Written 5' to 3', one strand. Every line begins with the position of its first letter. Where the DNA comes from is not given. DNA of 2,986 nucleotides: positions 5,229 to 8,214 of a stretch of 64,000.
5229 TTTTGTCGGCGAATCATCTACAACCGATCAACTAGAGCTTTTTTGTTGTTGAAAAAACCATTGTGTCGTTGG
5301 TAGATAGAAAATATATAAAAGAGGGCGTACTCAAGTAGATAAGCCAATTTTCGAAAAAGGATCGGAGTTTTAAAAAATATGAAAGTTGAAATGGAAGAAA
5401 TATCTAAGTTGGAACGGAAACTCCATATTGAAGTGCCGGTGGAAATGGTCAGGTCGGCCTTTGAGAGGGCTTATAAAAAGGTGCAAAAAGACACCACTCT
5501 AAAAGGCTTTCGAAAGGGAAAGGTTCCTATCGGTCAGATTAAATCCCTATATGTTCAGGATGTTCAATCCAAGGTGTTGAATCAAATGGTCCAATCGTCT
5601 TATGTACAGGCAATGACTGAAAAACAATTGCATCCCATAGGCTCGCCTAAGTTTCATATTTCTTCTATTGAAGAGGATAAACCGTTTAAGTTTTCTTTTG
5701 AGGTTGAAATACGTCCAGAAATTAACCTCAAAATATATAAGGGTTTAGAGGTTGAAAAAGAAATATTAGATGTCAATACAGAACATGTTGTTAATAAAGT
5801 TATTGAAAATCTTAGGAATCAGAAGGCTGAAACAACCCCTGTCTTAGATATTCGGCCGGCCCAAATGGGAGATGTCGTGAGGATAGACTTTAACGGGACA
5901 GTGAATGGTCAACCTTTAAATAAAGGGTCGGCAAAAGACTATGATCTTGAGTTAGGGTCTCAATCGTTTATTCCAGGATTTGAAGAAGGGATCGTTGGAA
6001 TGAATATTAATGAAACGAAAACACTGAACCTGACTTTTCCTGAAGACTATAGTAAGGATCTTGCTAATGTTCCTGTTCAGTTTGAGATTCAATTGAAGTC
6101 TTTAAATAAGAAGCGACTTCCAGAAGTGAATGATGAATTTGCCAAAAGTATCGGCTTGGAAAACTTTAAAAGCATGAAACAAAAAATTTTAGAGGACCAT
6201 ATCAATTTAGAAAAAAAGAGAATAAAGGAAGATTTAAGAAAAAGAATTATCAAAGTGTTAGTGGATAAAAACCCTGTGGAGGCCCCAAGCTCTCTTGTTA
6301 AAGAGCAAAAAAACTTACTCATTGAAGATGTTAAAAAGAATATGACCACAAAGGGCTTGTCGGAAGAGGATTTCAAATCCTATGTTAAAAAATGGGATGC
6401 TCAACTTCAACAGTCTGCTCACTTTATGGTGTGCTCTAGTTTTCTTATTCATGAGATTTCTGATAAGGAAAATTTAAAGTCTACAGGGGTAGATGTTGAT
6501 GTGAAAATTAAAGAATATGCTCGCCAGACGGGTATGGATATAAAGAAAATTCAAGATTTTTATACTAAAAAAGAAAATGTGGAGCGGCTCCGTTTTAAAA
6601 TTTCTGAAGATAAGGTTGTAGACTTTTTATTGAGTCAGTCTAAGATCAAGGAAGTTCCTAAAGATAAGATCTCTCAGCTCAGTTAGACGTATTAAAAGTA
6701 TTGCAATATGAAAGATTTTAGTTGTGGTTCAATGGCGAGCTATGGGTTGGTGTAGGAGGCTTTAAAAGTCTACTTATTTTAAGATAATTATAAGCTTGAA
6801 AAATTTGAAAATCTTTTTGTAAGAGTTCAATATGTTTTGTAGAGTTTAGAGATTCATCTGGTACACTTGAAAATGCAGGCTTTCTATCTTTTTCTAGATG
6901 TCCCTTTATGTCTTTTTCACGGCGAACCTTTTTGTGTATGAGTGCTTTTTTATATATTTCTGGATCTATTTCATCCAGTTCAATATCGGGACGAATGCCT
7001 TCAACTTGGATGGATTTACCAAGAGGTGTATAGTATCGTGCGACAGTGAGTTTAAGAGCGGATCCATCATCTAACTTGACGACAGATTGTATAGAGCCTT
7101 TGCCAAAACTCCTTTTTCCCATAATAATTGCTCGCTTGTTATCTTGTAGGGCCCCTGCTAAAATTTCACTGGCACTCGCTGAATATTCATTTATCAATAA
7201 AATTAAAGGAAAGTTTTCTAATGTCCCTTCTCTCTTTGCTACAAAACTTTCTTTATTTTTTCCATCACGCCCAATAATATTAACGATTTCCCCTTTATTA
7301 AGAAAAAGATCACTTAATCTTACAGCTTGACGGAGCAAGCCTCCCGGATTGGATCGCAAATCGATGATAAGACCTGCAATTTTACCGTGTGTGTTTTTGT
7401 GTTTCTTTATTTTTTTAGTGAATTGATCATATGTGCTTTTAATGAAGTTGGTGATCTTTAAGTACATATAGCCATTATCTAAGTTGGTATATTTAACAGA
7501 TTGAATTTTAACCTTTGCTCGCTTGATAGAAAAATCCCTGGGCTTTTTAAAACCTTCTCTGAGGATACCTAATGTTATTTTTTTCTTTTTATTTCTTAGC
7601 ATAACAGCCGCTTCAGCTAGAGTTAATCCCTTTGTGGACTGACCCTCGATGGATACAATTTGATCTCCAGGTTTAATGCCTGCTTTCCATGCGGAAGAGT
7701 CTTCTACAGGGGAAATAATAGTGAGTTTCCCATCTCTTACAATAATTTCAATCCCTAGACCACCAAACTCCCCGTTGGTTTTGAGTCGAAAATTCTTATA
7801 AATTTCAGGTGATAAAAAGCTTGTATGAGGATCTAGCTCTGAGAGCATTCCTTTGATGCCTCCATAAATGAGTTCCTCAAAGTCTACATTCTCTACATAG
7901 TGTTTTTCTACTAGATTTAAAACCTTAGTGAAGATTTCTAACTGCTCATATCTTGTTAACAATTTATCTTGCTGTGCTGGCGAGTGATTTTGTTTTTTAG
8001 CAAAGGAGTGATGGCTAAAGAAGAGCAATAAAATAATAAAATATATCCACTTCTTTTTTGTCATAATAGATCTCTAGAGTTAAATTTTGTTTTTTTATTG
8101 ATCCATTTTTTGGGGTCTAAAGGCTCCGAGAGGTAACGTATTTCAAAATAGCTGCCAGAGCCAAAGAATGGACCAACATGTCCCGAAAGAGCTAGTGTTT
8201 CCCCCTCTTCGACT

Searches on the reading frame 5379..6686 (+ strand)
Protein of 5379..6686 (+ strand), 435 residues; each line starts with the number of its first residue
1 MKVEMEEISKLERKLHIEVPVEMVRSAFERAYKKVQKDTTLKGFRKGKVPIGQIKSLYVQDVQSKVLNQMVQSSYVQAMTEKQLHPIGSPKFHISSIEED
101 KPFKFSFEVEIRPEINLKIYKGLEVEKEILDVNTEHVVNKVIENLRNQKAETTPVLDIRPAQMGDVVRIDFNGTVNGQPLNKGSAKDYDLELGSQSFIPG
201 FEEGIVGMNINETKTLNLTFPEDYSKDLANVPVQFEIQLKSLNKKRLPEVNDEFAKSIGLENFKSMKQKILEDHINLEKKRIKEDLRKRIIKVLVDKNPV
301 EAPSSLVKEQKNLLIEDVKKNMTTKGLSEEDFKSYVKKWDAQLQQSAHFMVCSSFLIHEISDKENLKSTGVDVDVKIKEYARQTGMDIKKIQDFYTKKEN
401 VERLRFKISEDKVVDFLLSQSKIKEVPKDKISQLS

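Call 72: search_protein_families(library=pfam, proteins=[window:5379-6686:+], max_evalue=0.00001)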
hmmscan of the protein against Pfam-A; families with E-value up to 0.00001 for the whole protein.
window:5379-6686:+ (435 aa): 3 families
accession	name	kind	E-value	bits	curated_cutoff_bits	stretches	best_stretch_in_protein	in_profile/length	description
PF05697.18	Trigger_N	-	1e-37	130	22.2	1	1-145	1-144/144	Bacterial trigger factor protein (TF)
PF05698.19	Trigger_C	-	1.2e-18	68.2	22.7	1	266-418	5-161/162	Bacterial trigger factor protein (TF) C-terminus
PF00254.34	FKBP_C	-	6.2e-15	55.7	21.1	1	161-239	5-93/94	FKBP-type peptidyl-prolyl cis-trans isomerase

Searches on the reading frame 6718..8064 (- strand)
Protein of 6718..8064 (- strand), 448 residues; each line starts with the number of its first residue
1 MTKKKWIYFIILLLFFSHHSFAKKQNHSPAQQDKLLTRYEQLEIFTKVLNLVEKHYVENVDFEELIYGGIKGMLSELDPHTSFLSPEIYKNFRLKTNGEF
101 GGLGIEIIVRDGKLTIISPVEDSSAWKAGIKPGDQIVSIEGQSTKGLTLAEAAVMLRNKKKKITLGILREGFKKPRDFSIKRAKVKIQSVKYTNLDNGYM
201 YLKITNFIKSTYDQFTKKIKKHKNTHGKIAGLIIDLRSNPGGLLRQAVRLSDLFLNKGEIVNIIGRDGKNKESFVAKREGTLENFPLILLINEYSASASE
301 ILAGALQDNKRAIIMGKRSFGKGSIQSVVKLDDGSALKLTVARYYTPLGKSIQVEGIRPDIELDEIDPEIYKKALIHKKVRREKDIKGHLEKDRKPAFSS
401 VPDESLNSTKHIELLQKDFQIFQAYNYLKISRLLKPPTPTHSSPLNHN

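Call 72: search_protein_families(library=pfam, proteins=[window:6718-8064:-], max_evalue=0.00001)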
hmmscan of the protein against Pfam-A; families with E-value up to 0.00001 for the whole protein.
window:6718-8064:- (448 aa): 5 families
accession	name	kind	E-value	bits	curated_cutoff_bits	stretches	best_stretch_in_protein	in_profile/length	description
PF03572.23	Peptidase_S41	-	1.2e-52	178.3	24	1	201-362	4-164/165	Peptidase family S41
PF00595.29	PDZ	-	7.3e-12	45.9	23.2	1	99-168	8-81/81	PDZ domain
PF22694.1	CtpB_N-like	-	1.1e-10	42.3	27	1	24-84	20-81/85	Activating protease CtpB N-terminal domain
PF13180.12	PDZ_2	-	2.3e-10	41.1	27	1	101-172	1-72/80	PDZ domain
PF17820.7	PDZ_6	-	2.6e-10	40.3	27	1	116-169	2-54/54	PDZ domain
